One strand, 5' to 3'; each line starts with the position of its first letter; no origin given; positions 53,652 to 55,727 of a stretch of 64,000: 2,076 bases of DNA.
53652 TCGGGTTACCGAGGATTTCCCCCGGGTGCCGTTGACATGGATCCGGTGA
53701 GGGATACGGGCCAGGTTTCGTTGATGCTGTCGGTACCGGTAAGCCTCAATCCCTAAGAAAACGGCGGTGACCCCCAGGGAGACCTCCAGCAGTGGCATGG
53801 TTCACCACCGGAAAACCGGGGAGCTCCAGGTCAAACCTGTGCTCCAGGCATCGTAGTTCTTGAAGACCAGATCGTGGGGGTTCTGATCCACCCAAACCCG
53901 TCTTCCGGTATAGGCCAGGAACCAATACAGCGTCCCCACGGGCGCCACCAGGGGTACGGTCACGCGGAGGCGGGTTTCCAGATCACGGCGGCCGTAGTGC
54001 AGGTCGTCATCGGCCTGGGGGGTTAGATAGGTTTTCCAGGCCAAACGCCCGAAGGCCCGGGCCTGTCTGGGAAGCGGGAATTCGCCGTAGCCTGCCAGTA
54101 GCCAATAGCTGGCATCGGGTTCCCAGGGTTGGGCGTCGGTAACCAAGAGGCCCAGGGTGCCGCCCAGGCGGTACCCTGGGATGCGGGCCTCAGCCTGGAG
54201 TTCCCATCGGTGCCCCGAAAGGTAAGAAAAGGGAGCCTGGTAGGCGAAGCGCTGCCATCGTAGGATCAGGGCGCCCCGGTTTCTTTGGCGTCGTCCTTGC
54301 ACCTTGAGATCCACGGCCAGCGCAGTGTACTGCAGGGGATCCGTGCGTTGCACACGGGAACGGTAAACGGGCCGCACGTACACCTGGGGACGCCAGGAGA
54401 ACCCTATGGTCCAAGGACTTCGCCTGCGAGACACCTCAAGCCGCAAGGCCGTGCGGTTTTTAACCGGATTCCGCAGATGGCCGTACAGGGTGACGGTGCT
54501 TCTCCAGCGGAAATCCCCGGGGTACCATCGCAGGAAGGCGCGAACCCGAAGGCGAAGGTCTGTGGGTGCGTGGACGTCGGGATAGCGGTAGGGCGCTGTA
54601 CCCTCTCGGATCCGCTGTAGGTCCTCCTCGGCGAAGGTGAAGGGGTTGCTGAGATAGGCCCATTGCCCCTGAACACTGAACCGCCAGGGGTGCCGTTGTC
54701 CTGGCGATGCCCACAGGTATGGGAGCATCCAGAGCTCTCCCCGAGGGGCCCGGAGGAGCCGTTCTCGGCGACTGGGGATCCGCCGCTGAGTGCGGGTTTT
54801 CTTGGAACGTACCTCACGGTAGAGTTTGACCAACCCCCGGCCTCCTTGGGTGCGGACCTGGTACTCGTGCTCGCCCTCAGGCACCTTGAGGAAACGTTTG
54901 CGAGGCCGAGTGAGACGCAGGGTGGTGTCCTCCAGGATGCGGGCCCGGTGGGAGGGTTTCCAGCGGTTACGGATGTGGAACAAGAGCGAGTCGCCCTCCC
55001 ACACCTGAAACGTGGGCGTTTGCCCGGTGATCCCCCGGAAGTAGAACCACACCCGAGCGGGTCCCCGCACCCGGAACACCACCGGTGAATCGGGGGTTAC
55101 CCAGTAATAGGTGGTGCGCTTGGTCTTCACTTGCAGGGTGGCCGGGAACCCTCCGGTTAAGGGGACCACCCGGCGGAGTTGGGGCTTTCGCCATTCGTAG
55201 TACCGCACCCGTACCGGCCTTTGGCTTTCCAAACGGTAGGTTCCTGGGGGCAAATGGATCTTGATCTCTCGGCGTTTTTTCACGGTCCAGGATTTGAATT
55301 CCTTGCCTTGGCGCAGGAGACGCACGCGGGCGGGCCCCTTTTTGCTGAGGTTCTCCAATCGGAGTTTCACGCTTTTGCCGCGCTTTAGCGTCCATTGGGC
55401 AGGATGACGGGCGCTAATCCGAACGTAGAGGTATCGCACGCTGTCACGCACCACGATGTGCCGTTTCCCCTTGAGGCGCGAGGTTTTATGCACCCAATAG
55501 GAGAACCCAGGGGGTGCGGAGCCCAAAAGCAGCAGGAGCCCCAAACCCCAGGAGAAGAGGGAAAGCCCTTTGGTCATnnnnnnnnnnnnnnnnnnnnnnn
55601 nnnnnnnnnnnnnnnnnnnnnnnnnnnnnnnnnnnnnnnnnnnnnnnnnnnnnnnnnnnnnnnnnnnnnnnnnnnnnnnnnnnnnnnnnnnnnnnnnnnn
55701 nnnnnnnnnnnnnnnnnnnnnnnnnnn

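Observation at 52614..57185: Poly-gamma-glutamate operon in a diderm with an unassigned basic outer-membrane protein: candidate polymer export system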

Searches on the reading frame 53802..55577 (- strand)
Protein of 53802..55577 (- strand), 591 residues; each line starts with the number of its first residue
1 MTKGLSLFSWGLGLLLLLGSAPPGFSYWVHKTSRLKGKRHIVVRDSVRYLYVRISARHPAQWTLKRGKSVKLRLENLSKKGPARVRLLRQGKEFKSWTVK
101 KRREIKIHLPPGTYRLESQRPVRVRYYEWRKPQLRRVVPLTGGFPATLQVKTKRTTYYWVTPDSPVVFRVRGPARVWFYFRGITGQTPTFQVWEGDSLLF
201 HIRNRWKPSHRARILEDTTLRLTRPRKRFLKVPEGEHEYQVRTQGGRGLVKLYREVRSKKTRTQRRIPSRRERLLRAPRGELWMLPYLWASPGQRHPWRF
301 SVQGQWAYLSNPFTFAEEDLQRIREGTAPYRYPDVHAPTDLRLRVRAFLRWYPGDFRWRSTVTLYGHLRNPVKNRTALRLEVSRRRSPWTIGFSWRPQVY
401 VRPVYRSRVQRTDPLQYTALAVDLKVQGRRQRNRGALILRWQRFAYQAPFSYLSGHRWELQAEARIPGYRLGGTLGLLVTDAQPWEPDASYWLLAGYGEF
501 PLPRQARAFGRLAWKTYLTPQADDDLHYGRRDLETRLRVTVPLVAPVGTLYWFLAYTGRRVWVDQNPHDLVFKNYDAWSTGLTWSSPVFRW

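Call 6: search_protein_families(library=pfam, proteins=[window:53802-55577:-], max_evalue=0.1)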
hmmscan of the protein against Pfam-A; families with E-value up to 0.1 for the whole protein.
window:53802-55577:- (591 aa): 1 family
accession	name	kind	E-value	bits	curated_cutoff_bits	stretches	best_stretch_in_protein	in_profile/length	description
PF13473.12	Cupredoxin_1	-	0.0067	16.9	27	1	58-117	33-91/104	Cupredoxin-like domain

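Call 7: search_protein_families(library=ncbifam, proteins=[window:53802-55577:-], max_evalue=0.1)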
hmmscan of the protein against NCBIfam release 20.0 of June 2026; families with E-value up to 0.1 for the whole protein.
window:53802-55577:- (591 aa): 0 families

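Call 8: find_homologous_proteins(query=window:53802-55577:-, max_evalue=0.001)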
Query window:53802-55577:- (591 aa): 4 proteins with E <= 0.001 among 8000 candidates.
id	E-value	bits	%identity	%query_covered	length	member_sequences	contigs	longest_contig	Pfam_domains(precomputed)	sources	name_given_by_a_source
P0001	0.0e+0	1026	100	75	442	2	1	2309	-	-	-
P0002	3.7e-200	685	59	95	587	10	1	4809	-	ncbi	-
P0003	6.1e-195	668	58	97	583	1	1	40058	-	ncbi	-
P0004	7.2e-182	624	56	97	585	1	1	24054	-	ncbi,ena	-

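Call 10: find_encoding_contigs(protein=P0003, flank=10000, max_places=4)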
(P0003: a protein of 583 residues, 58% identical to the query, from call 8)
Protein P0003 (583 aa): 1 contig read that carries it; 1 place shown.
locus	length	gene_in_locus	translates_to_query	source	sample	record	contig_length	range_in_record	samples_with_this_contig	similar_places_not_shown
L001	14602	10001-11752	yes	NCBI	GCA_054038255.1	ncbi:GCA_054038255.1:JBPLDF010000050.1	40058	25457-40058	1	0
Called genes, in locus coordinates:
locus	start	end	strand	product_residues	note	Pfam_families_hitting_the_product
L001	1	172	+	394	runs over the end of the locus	PF13506:Glyco_transf_21, PF00535:Glycos_transf_2, PF13641:Glyco_tranf_2_3, PF13704:Glyco_tranf_2_4 (weak)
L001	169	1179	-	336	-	PF13524:Glyco_trans_1_2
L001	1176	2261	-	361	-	PF13439:Glyco_transf_4, PF13579:Glyco_trans_4_4, PF00534:Glycos_transf_1, PF13692:Glyco_trans_1_4, PF13524:Glyco_trans_1_2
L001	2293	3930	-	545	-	PF00324:AA_permease, PF03845:Spore_permease (weak), PF13520:AA_permease_2, PF01909:NTP_transf_2, PF18765:Polbeta (weak)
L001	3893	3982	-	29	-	-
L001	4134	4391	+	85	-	PF01402:RHH_1 (weak)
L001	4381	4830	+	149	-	PF01850:PIN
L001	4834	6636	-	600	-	-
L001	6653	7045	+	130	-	PF01022:HTH_5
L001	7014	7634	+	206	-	PF13192:Thioredoxin_3, PF00581:Rhodanese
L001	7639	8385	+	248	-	PF01925:TauE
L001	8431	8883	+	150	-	PF14102:Caps_synth_CapC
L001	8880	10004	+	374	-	-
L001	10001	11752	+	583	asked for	-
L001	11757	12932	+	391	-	PF08245:Mur_ligase_M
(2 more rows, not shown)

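Call 11: find_encoding_contigs(protein=P0004, flank=10000, max_places=4)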
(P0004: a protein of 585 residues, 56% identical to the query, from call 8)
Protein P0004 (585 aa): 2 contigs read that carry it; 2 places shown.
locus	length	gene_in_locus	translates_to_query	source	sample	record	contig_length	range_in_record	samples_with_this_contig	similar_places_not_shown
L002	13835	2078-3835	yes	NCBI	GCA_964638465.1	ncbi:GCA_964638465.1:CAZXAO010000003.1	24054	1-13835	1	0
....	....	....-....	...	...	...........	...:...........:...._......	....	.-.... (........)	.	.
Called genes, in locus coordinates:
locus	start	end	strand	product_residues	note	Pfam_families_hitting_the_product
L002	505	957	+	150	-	PF14102:Caps_synth_CapC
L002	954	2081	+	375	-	-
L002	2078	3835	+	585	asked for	-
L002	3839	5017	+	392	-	PF08245:Mur_ligase_M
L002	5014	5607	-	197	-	PF04028:DUF374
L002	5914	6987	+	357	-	PF00586:AIRS (weak), PF02769:AIRS_C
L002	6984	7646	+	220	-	PF02581:TMP-TENI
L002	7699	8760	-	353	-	PF13177:DNA_pol3_delta2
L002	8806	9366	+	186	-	PF22769:DCD, PF00692:dUTPase (faint)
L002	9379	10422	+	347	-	PF00154:RecA_N, PF08423:Rad51, PF06745:ATPase (weak), PF27531:MT3502_N (weak), PF21096:RecA_C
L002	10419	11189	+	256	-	PF00121:TIM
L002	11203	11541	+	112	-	PF03840:SecG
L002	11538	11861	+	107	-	PF00829:Ribosomal_L21p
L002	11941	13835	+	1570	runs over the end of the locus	-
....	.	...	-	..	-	?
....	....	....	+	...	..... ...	-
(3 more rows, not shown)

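Call 12: find_encoding_contigs(protein=P0002, flank=10000, max_places=4)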
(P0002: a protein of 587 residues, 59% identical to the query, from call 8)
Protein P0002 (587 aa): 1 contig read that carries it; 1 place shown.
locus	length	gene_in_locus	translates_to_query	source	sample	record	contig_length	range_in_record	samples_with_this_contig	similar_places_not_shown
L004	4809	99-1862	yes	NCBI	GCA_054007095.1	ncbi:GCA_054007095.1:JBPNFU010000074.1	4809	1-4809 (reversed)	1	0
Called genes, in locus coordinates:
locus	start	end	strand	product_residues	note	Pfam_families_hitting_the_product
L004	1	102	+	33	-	?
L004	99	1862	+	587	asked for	-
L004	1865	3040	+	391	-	PF08245:Mur_ligase_M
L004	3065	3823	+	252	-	PF08450:SGL (weak)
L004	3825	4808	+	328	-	?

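Call 26: search_protein_representatives(alignment_id=A1)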
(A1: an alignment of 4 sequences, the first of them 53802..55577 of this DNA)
Query: 4 sequences, 588 profile positions. Proteins with E-value up to 0.001 (for the whole library): 104; up to 1e-10: 27; up to 1e-30: 10. The best 104 are listed.
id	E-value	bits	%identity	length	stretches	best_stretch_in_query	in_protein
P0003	0.0e+00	1083.7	-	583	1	8-587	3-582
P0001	8.5e-230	780.6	-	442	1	148-588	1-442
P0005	3.6e-87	309.6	-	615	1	8-583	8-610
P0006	3.8e-63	230.3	-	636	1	10-584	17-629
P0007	3.1e-48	181.1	-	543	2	12-258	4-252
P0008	1.3e-43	165.9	-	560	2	15-272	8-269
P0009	2.8e-42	161.4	-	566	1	13-546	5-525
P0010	5.3e-34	134.1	-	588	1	23-581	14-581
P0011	1.2e-32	129.6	-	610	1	12-582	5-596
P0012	4.7e-31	124.4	-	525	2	48-260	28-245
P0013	3.3e-29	118.2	-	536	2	25-262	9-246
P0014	2.0e-27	112.4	-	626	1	10-583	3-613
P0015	1.5e-24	102.9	-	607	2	13-260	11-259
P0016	2.1e-24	102.4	-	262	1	12-256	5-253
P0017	7.8e-24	100.5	-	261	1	12-259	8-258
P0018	8.6e-24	100.4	-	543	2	301-582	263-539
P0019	1.5e-22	96.3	-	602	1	9-580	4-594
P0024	1.8e-13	66.3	-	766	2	9-251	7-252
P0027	5.2e-12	61.5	-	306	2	131-245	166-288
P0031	2.4e-09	52.6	-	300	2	129-249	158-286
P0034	6.8e-08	47.9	-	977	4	135-254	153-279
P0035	9.0e-08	47.5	-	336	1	279-558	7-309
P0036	1.3e-07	47.0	-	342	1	286-585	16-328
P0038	3.1e-07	45.7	-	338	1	279-554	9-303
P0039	3.2e-07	45.7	-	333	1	284-540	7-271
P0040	4.2e-07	45.3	-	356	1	281-539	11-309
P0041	4.7e-07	45.1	-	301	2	130-251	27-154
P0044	1.4e-06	43.6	-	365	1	285-582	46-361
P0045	1.4e-06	43.6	-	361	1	292-555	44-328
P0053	6.2e-06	41.4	-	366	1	291-540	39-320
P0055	7.0e-06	41.2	-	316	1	294-584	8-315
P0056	9.0e-06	40.9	-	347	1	293-574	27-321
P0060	2.2e-05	39.6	-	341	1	284-560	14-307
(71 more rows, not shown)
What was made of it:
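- Tried and rejected: The exhaustive representative search was the one that opened up the family (call 26).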

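Call 27: search_protein_families(library=pfam, proteins=[P0035, P0036, P0038, P0040, P0044, P0027, P0031, P0041, P0034, P0024], max_evalue=0.01)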
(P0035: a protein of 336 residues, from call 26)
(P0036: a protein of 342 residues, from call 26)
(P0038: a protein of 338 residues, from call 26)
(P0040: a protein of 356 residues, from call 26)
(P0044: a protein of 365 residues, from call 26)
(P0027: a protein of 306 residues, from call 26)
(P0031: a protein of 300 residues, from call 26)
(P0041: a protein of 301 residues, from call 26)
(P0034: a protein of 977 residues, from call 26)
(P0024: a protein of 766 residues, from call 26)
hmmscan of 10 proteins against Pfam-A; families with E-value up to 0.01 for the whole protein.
P0035 (336 aa): 0 families

P0036 (342 aa): 0 families

P0038 (338 aa): 0 families

P0040 (356 aa): 0 families

P0044 (365 aa): 0 families

P0027 (306 aa): 0 families

P0031 (300 aa): 2 families
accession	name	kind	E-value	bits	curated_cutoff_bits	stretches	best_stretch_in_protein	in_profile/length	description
PF07009.16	NusG_II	-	0.0028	18.2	29.6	0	6-64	2-54/107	NusG domain II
PF01571.26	GCV_T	-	0.0074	16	25.6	0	59-112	51-106/255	Aminomethyltransferase folate-binding domain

P0041 (301 aa): 0 families

P0034 (977 aa): 0 families

P0024 (766 aa): 0 families

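Call 28: predict_structure(alignment_id=A1)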
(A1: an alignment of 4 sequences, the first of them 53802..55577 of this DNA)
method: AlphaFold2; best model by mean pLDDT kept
length: 591 residues; sequences in the alignment: 4
mean_pLDDT: 68.9   pTM: 0.49
mean pLDDT of the five models: 68.9, 68.8, 67.0, 64.2, 60.3
residues with pLDDT >= 90: 134; 70-90: 204; 50-70: 96; < 50: 157
segments of 3 or more residues with pLDDT < 50: 1-50, 128-156, 209-220, 257-266, 268-294, 327-331, 406-412, 522-527, 566-571
pLDDT, mean of each block of 10 residues (from residue 1): 38 41 23 27 35 67 70 83 91 93 85 83 62 25 30 48 76 73 74 86 65 35 69 77 79 55 38 41 37 60 87 53 52 64 92 88 90 89 90 91 50 74 88 82 86 90 90 95 69 96 90 85 51 92 70 90 56 73 78 43
secondary structure, 60 per line:
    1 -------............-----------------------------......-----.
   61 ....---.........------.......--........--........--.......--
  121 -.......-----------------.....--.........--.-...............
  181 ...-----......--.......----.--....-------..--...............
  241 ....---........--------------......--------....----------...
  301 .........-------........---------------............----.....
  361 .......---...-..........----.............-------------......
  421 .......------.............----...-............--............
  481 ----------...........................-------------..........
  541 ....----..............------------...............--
elements in order: H8-19 E49-54 E60-64 E68-76 E83-89 E92-99 E102-109 E112-118 E122-128 E146-150 E153-161 E166-183 E189-194 E197-203 H211-214 E226-244 E248-255 H270-275 H284-287 E298-309 H317-324 E340-351 E356-367 E375-384 E389-401 E415-427 E434-446 E455-466 E469-480 E491-502 E506-517 E531-544 E549-562 E575-589

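Call 32: fold_search(model_id=the predicted structure, library=pdb)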
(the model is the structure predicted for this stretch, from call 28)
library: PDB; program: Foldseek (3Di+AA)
matches with E <= 10: 1045; with E <= 0.001: 141
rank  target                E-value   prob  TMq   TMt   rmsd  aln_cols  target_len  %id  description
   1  9vla_A                2.8e-06  0.99  0.13  0.14  29.7       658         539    7  Crystal structure of PNGase Bb in complex with MUXF glycopeptide (released 2026-02-18)
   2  1opf_A                4.5e-06  1.00  0.31  0.51   7.9       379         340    6  THE STRUCTURE OF OMPF PORIN IN A TETRAGONAL CRYSTAL FORM (released 1995-02-07)
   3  3fyx                  6.5e-06  1.00  0.32  0.50   8.9       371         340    7  The Structure of OmpF porin with a synthetic dibenzo-18-crown-6 as modulator (released 2009-06-30)
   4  5ldv                  6.5e-06  1.00  0.27  0.37  11.9       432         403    9  Crystal Structures of MOMP from Campylobacter jejuni (released 2016-10-26)
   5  3pgr                  6.9e-06  1.00  0.29  0.43   9.8       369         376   11  Asp348Arg mutant of EcFadL (released 2011-05-25)
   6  5dl8_A                7.2e-06  1.00  0.28  0.38   9.2       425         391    6  Crystal structure of Acinetobacter baumannii OccAB4 (released 2016-02-03)
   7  1e54_A                7.6e-06  1.00  0.25  0.40   8.7       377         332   11  Anion-selective porin from Comamonas acidovorans (released 2001-07-12)
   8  2qtk_A                8.3e-06  1.00  0.27  0.40   8.9       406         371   10  Crystal Structure of the outer membrane protein opdK from Pseudomonas aeruginosa (released 2008-06-24)
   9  2fgq                  1.0e-05  1.00  0.26  0.41   8.4       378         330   10  High resolution X-ray structure of Omp32 in complex with malate (released 2006-01-31)
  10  9j9o_A                1.3e-05  1.00  0.32  0.50  11.8       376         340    6  artificial dinuclear Zn-bound metalloprotein 1 (D1:2Zn) (released 2025-07-02)
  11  9a32_MODEL_1_A        1.3e-05  1.00  0.31  0.47  11.4       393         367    8  Model of E. coli OmpC by in-cell photo-crosslinking MS and deep learning (released 2023-02-24)
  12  3sy7                  1.5e-05  1.00  0.28  0.40   8.7       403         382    8  Improved crystal structure of Pseudomonas aeruginosa OprD (released 2012-02-08)
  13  4fsp                  1.5e-05  1.00  0.27  0.40   8.7       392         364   12  Crystal Structure of Pseudomonas aeruginosa OccK11 (OpdR) (released 2013-07-24)
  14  3sy9_C                1.6e-05  1.00  0.27  0.41  10.6       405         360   10  Crystal structure of Pseudomonas aeruginosa OccD2 (OpdC) (released 2012-02-08)
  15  1hxx                  1.8e-05  1.00  0.30  0.49  10.9       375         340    7  OMPF PORIN MUTANT Y106F (released 2001-06-06)
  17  4y25                  1.9e-05  1.00  0.27  0.47   7.8       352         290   10  Bacterial polysaccharide outer membrane secretin (released 2016-03-16)
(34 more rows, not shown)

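Call 36: find_related_loci(query=A3, collection=genome_contigs, flank=10000)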
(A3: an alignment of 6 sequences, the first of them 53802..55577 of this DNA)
Query A3 (591 aa) in genome_contigs; peptide patterns used: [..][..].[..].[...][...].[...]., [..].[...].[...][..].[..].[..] (x = any residue, [..] = any of these).
25 stretches matched a pattern; 3 encode a relative of the query (tblastn E <= 1e-3); 3 distinct loci.
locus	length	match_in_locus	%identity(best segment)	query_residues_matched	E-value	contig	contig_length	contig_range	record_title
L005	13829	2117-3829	56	16-586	1e-172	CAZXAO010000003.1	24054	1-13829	MAG TPA_asm: uncultured bacterium isolate SRP163575_co1_380 genome assembly, contig: NODE_4249_length_24054_cov_4.979291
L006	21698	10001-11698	58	23-585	0e+0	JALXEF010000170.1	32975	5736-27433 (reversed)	MAG: candidate division WOR-3 bacterium isolate T2_metabat2_scaf2bin.364 T2_NODE_932_length_32975_cov_3.181868, whole ge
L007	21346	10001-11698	30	4-543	2e-49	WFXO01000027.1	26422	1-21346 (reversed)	MAG: candidate division WOR-3 bacterium isolate S141_55 k151_167426, whole genome shotgun sequence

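Call 37: find_homologous_proteins(query=A2, max_evalue=0.001)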
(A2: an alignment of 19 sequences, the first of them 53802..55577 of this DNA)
Query A2 (19 sequences) (591 aa, profile of the alignment): 5 proteins with E <= 0.001 among 8000 candidates.
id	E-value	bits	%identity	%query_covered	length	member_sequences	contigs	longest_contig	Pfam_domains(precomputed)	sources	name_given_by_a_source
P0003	8.6e-199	680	58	97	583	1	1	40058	-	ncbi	-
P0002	2.1e-193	662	59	95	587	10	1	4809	-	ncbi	-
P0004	1.3e-181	623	56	97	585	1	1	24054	-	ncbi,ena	-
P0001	3.7e-136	473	100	75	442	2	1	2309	-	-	-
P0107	1.3e-32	131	22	43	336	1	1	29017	-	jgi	jgi:hypothetical protein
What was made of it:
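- Tried and rejected: The word-indexed homologue search with the diverse alignment A2 returned only 5 proteins, probably swamped by K/R-rich words (call 37).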

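Call 39: find_encoding_contigs(protein=P0107, flank=10000, max_places=3)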
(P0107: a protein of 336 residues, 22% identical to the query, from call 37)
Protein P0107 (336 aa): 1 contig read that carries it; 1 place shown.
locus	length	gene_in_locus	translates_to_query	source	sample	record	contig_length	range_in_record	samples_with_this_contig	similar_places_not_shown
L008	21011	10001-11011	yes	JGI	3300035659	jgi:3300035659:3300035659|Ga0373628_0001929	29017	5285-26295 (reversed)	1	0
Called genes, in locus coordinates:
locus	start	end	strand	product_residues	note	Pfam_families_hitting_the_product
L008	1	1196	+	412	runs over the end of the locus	-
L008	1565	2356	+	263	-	-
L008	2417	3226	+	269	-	PF13489:Methyltransf_23, PF02353:CMAS (weak), PF01209:Ubie_methyltran (weak), PF05175:MTS, PF13847:Methyltransf_31, PF08241:Methyltransf_11, PF08242:Methyltransf_12, PF13649:Methyltransf_25, +2 more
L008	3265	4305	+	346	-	PF08308:PEGA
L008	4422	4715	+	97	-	-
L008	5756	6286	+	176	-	-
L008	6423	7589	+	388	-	PF08245:Mur_ligase_M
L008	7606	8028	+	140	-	PF14102:Caps_synth_CapC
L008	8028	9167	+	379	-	-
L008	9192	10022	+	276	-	-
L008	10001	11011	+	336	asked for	-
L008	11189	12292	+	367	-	PF08309:LVIVD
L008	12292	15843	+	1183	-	PF01364:Peptidase_C25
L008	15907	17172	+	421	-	PF14870:PSII_BNR, PF13860:FlgD_ig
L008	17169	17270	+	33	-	-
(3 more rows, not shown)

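Call 43: find_related_loci(query=A5, collection=metagenome_contigs, flank=8000)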
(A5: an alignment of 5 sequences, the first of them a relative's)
Query A5 (525 aa) in metagenome_contigs; peptide patterns used: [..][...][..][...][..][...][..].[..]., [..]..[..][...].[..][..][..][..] (x = any residue, [..] = any of these).
83 stretches matched a pattern; 2 encode a relative of the query (tblastn E <= 1e-3); 2 distinct loci.
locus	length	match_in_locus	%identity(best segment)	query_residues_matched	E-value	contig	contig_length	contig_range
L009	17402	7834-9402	42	1-515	1e-121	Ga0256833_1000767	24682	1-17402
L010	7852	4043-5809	32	6-521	1e-66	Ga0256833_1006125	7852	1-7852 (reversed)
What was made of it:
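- Tried and rejected: With narrower ones it gave 3 genome loci and 2 metagenome loci (calls 36, 43).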

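Call 56: search_solved_structures(query=A2, max_evalue=1)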
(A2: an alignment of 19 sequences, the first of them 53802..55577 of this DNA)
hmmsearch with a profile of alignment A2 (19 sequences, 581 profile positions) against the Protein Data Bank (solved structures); distinct sequences matched with E-value up to 1: 0.

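Call 57: predict_structure(alignment_id=A2)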
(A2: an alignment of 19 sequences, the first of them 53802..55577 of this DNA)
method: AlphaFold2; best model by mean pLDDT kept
length: 591 residues; sequences in the alignment: 19
mean_pLDDT: 86.8   pTM: 0.55
mean pLDDT of the five models: 86.8, 86.3, 85.9, 85.6, 84.3
residues with pLDDT >= 90: 387; 70-90: 119; 50-70: 42; < 50: 43
segments of 3 or more residues with pLDDT < 50: 1-5, 19-24, 261-268, 274-294
pLDDT, mean of each block of 10 residues (from residue 1): 51 63 65 94 81 96 95 95 97 96 96 97 95 87 85 88 94 94 91 95 86 86 92 95 94 80 46 45 41 60 96 93 84 90 96 92 97 97 93 97 81 93 92 90 96 97 93 98 90 98 92 96 88 97 78 97 69 87 80 37
secondary structure, 60 per line:
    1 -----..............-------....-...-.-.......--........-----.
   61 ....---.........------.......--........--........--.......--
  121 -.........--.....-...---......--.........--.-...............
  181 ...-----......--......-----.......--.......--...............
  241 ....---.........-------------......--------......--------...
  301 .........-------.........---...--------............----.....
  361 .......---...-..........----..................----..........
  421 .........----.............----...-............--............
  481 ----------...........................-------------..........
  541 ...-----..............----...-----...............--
elements in order: H6-19 E27-30 E38-44 E47-54 E60-64 E68-76 E83-89 E92-99 E102-109 E112-118 E122-130 E133-137 E139-141 E145-150 E153-161 E166-183 E189-194 E197-202 E208-214 E217-223 E226-244 E248-256 H270-275 H284-289 E298-309 H317-325 E340-351 E356-367 E375-384 E389-406 E411-429 E434-446 E455-466 E469-480 E491-502 E506-517 E531-543 E549-562 E575-589
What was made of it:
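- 54687..54809 (-): X, disordered Arg/Lys-rich linker (aa 257-297, net +10). Its length varies across the family. pLDDT below 50 (call 57).
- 53805..54686 (-): X, 14-stranded outer-membrane beta-barrel (aa 298-591). The inferred periplasmic turns are short (2-5 aa) and the outer loops longer. The most conserved loop is L1 (aa 310-339). Strand list in call 57.
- On Synthase-dependent exopolymer outer-membrane porins (AlgE, PgaA, BcsC): The periplasmic part is two beta-sandwich modules, with no TPR hit (calls 6, 57).
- AlphaFold2 model with pLDDT 86.8: signal peptide, two beta-sandwich modules, a disordered linker and 14 strands (call 57). Turn and loop lengths fit the usual topology with both barrel ends in the periplasm (call 57).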
